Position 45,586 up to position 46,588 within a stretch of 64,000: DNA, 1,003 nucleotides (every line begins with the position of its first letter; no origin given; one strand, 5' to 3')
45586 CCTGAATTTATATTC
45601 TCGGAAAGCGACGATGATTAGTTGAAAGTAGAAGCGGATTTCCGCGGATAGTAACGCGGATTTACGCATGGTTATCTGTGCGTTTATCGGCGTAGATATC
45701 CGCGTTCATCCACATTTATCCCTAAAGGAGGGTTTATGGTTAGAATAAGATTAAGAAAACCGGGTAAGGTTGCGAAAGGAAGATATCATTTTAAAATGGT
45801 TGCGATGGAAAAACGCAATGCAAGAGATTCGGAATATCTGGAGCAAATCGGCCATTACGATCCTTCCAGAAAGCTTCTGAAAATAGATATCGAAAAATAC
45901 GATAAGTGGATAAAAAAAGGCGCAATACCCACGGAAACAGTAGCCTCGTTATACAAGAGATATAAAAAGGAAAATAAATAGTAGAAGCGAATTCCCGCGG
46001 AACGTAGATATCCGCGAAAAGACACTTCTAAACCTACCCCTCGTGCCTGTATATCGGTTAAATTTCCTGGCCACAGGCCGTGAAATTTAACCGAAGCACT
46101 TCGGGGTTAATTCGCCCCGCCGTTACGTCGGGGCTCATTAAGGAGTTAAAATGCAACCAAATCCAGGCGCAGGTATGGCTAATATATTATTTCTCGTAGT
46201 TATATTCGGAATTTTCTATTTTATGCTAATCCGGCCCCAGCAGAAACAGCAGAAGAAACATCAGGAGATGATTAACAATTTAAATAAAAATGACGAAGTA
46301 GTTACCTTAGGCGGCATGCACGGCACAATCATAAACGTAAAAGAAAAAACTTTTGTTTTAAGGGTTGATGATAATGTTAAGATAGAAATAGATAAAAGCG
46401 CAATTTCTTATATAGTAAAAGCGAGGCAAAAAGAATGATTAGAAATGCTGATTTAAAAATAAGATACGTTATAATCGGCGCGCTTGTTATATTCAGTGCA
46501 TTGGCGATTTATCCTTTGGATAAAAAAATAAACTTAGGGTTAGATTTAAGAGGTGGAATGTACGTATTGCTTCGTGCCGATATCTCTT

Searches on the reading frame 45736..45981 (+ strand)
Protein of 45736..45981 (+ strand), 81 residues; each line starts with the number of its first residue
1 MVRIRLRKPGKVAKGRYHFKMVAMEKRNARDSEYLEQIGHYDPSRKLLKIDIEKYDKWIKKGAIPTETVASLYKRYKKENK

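Call 99: search_protein_families(library=pfam, proteins=[window:45736-45981:+], max_evalue=0.01)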
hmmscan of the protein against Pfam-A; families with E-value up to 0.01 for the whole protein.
window:45736-45981:+ (81 aa): 1 family
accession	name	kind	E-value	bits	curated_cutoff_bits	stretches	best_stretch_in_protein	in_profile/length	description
PF00886.24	Ribosomal_S16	-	7.8e-15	55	27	1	14-66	5-62/62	Ribosomal protein S16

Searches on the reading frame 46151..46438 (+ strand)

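Call 99: search_protein_families(library=pfam, proteins=[window:46151-46438:+], max_evalue=0.01)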
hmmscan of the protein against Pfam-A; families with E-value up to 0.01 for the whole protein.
window:46151-46438:+ (95 aa): 2 families
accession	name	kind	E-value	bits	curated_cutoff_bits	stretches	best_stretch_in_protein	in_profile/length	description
PF02699.20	YajC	-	6.3e-33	113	28.2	1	11-86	2-77/78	Preprotein translocase subunit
PF03306.18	AAL_decarboxy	-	0.005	16.6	25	1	10-63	103-155/219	Alpha-acetolactate decarboxylase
